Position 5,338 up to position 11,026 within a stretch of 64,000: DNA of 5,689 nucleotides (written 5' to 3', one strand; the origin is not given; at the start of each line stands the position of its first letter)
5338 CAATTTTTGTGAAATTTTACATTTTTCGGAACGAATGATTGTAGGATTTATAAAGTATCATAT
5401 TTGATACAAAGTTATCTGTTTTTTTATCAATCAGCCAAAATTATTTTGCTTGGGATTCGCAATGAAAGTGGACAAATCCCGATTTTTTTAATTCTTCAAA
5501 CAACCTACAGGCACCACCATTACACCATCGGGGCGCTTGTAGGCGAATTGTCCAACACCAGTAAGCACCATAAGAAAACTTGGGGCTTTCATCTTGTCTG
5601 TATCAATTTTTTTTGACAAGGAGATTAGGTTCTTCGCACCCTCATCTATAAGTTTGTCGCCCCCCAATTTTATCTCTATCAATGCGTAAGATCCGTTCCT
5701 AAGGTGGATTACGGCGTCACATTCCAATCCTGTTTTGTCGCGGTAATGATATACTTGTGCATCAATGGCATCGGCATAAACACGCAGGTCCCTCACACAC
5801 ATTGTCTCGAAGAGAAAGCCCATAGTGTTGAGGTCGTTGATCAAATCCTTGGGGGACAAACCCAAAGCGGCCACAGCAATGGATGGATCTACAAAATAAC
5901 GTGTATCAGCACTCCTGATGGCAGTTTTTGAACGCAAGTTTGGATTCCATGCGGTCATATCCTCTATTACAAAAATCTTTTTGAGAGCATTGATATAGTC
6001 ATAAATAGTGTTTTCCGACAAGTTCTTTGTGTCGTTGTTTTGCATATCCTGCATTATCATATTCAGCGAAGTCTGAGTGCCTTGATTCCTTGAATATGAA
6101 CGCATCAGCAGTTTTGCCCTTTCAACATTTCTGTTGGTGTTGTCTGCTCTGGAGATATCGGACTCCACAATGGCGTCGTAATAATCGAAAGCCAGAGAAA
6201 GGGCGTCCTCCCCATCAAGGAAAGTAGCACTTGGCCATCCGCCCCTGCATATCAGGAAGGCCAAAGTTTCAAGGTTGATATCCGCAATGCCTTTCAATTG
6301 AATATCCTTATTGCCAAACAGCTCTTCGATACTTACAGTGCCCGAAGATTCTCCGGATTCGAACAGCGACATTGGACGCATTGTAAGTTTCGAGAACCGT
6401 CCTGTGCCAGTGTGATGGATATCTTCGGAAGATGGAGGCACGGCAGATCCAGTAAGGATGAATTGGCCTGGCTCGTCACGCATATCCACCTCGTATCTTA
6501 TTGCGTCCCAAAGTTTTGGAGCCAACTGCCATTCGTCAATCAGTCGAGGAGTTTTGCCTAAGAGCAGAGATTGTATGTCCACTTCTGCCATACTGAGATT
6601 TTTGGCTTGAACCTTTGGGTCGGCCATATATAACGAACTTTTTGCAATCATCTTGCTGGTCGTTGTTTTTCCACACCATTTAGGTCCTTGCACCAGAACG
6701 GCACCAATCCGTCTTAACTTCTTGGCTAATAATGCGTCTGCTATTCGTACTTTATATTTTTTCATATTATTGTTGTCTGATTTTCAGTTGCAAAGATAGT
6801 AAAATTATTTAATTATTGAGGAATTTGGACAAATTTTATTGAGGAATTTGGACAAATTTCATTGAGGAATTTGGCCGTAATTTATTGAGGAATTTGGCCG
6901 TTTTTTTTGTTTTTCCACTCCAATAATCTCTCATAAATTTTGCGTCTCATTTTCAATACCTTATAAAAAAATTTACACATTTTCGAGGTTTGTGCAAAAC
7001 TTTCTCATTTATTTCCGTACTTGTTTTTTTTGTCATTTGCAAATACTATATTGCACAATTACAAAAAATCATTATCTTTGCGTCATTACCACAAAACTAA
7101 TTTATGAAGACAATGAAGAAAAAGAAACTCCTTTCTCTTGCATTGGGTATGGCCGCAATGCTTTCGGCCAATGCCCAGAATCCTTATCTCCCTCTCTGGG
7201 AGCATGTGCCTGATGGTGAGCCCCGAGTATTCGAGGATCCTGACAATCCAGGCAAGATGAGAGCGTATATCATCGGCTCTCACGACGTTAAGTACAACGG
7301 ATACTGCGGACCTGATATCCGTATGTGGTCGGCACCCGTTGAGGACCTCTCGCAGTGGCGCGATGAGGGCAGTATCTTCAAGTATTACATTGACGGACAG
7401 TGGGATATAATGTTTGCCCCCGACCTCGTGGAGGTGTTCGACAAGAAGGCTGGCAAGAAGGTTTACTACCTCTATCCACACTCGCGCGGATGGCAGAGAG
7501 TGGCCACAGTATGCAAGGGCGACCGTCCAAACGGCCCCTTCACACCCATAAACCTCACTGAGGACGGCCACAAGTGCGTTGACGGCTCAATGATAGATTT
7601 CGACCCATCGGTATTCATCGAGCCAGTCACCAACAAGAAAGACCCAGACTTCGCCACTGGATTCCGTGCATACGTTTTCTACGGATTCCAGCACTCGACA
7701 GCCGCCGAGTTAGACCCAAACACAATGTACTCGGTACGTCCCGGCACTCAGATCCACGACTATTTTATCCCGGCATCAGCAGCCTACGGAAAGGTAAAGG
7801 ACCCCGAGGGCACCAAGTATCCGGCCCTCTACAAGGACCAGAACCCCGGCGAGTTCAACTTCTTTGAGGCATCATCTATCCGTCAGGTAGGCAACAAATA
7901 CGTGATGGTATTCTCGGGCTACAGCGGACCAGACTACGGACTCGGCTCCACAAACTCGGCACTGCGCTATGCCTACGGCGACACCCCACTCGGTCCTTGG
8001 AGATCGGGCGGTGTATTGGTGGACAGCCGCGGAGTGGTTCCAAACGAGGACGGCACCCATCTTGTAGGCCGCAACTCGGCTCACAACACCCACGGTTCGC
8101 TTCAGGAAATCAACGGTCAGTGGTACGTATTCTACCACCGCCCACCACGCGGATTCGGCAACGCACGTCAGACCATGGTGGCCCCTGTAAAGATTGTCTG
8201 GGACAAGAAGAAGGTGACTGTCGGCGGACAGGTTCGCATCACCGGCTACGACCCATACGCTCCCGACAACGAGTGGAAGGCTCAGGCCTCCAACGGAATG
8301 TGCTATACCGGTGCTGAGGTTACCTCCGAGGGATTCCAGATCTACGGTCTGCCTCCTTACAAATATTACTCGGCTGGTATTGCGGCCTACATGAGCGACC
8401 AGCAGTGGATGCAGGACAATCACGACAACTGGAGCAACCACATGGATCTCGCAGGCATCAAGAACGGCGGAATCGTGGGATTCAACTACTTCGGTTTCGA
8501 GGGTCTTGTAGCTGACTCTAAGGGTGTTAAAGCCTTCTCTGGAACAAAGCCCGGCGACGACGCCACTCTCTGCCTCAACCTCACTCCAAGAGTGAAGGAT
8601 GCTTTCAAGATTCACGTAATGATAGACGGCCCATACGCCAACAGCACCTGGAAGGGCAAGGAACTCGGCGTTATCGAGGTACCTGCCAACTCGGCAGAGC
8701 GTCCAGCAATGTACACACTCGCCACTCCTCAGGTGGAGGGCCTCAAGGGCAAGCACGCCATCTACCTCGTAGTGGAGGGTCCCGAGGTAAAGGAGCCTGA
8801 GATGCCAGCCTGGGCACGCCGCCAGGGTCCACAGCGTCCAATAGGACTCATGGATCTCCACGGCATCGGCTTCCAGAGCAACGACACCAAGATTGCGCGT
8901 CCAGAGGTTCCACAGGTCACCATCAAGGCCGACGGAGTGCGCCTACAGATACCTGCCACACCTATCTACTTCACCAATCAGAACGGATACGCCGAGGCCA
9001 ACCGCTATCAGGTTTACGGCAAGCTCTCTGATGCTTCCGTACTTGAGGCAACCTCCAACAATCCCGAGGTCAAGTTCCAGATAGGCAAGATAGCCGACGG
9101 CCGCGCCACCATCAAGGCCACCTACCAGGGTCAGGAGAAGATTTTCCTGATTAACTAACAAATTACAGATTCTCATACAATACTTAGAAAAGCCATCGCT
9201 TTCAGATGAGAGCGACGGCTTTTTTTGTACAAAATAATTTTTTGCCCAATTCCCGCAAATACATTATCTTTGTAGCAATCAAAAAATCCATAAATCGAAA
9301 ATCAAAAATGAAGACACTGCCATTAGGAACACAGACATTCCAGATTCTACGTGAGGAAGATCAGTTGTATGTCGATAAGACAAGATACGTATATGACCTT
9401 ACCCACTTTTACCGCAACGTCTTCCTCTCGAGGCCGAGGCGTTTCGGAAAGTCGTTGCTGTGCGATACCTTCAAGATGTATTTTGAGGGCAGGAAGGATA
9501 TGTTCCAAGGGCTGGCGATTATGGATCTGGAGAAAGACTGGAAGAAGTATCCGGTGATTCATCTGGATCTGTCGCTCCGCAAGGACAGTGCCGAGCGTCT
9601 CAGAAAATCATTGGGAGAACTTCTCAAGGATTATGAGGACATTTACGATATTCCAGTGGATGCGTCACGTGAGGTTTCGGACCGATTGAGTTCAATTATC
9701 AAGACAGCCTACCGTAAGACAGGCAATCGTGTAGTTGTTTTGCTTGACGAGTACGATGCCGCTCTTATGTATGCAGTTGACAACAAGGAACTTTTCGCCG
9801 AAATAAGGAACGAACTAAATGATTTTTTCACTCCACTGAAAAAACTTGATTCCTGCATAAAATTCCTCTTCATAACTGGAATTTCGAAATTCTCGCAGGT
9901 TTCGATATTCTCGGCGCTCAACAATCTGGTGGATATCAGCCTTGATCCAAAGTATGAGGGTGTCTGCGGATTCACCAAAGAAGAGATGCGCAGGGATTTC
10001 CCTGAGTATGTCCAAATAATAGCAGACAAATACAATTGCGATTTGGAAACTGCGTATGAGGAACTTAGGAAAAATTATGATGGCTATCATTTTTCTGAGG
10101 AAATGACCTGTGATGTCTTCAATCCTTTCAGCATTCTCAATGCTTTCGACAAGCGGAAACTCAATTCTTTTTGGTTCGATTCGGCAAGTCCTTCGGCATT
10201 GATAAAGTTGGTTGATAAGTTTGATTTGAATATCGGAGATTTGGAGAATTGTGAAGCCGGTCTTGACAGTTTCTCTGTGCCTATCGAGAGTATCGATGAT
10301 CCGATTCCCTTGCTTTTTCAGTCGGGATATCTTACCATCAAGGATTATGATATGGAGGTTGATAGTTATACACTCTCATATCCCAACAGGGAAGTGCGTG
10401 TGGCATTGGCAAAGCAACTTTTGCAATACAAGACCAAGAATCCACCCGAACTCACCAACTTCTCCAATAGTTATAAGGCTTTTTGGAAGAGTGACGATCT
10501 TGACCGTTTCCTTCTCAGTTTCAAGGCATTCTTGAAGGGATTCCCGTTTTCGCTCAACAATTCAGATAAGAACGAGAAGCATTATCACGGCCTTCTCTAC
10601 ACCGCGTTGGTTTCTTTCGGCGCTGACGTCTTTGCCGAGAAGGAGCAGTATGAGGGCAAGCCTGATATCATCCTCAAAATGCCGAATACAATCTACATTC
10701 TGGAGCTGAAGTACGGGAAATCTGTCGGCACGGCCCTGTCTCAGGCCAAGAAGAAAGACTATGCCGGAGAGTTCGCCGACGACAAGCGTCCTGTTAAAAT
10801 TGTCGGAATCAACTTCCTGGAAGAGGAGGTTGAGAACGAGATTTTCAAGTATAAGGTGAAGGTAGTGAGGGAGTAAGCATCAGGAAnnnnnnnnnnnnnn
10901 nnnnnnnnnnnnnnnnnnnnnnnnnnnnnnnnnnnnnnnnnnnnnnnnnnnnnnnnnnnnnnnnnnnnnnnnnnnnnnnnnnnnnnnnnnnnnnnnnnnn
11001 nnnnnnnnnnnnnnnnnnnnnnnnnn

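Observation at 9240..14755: Accessory island of three promoter-headed units pairing PD-(D/E)XK nucleases with AT-rich multi-TM proteins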

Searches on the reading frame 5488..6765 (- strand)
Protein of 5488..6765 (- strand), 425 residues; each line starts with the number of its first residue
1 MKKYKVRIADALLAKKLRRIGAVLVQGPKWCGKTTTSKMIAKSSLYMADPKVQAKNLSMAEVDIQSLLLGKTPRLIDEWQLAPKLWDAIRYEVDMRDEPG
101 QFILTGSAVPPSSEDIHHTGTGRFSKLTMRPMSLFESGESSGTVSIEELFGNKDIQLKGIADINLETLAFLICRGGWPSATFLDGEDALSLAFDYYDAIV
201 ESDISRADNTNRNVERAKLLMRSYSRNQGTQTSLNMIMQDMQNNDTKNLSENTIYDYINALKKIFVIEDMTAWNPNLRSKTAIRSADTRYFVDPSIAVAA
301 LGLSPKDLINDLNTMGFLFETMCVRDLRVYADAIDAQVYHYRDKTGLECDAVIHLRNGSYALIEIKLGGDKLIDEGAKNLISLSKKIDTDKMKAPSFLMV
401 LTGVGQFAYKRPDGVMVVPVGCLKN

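Call 9: search_protein_families(library=pfam, proteins=[window:5488-6765:-], max_evalue=0.01)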
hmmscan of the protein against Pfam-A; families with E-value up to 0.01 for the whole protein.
window:5488-6765:- (425 aa): 2 families
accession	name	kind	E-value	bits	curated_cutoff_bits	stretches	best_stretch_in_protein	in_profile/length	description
PF13635.12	DUF4143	-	1.1e-33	116.7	28.1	1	201-367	1-159/160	Domain of unknown function (DUF4143)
PF13173.12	AAA_14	-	5e-15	56.1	27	1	22-136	4-127/129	AAA domain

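Call 10: search_protein_families(library=padloc, proteins=[window:5488-6765:-], max_evalue=0.01)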
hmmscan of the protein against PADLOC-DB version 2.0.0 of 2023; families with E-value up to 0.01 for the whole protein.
window:5488-6765:- (425 aa): 7 families
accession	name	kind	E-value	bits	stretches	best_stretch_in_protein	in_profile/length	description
PDLC04790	PDC-S01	-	5.3e-59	198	1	1-423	8-417/422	-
PDLC04789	PDC-S01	-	4.6e-21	73.3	1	7-369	4-342/375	-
PDLC04787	PDC-S01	-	3.2e-19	67.1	1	24-315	31-318/412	-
PDLC04791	PDC-S01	-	9.1e-11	39.1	1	172-379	162-362/395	-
PDLC04786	PDC-S01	-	2.6e-07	27.8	1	55-368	74-387/439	-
PDLC04788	PDC-S01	-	1.8e-06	25.1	1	75-368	89-383/448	-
PDLC04792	PDC-S01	-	3.3e-06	23.9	1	314-382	335-399/452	-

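Call 35: find_encoding_contigs(protein=window:5488-6765:-, flank=10000, max_places=10)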
Protein window:5488-6765:- (425 aa): 4 contigs read that carry it; 4 places shown.
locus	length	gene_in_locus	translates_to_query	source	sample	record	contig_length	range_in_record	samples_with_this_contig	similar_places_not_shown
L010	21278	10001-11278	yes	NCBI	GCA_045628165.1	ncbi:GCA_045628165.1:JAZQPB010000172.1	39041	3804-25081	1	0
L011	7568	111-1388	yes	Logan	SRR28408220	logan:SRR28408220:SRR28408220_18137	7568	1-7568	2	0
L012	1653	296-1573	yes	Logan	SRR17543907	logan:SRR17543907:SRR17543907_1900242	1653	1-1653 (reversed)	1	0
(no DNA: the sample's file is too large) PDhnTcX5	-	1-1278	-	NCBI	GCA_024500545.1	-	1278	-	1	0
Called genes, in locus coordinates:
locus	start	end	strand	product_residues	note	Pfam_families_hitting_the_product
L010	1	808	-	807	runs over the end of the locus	PF00933:Glyco_hydro_3, PF01915:Glyco_hydro_3_C, PF14310:Fn3-like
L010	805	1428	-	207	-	PF01712:dNK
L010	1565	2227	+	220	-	PF00834:Ribul_P_3_epim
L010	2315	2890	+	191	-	PF13580:SIS_2, PF01380:SIS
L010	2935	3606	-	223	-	-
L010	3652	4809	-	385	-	-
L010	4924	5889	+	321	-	PF07670:Gate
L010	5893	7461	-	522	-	PF09820:AAA-ATPase_like, PF08011:PDDEXK_9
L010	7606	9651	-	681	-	-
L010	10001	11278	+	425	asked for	PF13173:AAA_14, PF13635:DUF4143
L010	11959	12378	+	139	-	-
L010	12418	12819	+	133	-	-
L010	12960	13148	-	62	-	-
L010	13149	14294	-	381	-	PF13173:AAA_14, PF13635:DUF4143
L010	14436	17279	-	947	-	PF00005:ABC_tran (faint), PF02463:SMC_N (faint), PF03193:RsgA_GTPase (faint), PF13175:AAA_15 (faint), PF13191:AAA_16 (faint), PF13476:AAA_23 (faint), PF17760:UvrA_inter, PF17755:UvrA_DNA-bind, +4 more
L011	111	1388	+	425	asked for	PF13173:AAA_14, PF13635:DUF4143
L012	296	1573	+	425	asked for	PF13173:AAA_14, PF13635:DUF4143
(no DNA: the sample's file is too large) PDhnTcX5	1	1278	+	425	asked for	PF13173:AAA_14, PF13635:DUF4143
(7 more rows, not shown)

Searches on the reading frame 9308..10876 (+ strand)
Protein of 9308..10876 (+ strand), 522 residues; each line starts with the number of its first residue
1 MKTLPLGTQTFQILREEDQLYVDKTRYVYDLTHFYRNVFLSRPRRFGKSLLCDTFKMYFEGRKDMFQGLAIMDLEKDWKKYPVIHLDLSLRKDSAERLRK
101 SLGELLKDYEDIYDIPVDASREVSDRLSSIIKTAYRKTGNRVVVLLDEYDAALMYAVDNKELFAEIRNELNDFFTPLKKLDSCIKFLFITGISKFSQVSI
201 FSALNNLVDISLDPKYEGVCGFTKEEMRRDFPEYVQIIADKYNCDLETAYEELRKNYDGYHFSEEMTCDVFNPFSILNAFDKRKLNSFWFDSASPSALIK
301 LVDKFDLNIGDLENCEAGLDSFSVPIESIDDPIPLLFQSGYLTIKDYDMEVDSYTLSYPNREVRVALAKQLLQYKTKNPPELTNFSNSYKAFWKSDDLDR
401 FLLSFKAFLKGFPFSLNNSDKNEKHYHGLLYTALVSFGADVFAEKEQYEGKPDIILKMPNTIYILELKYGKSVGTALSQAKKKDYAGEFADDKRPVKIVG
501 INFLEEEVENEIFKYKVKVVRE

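Call 9: search_protein_families(library=pfam, proteins=[window:9308-10876:+], max_evalue=0.01)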
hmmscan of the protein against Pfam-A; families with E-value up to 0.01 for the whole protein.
window:9308-10876:+ (522 aa): 2 families
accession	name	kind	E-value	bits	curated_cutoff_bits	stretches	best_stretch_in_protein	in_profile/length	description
PF09820.16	AAA-ATPase_like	-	2.4e-61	207.5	26.1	1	5-201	1-201/201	Predicted AAA-ATPase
PF08011.17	PDDEXK_9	-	1.5e-10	41.4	25.5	1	421-508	1-100/105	PD-(D/E)XK nuclease superfamily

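Call 10: search_protein_families(library=padloc, proteins=[window:9308-10876:+], max_evalue=0.01)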
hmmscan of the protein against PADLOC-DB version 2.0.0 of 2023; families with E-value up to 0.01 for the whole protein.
window:9308-10876:+ (522 aa): 0 families

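Call 11: search_protein_families(library=ncbifam, proteins=[window:9308-10876:+], max_evalue=1)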
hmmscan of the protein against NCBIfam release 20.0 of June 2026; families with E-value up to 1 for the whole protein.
window:9308-10876:+ (522 aa): 0 families

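Call 13: search_protein_families(library=phrogs, proteins=[window:9308-10876:+], max_evalue=0.1)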
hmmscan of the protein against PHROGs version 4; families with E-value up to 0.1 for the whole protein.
window:9308-10876:+ (522 aa): 1 family
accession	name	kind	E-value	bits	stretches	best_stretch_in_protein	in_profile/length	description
phrog_31167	-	unknown function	0.036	13.9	1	53-116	221-282/515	-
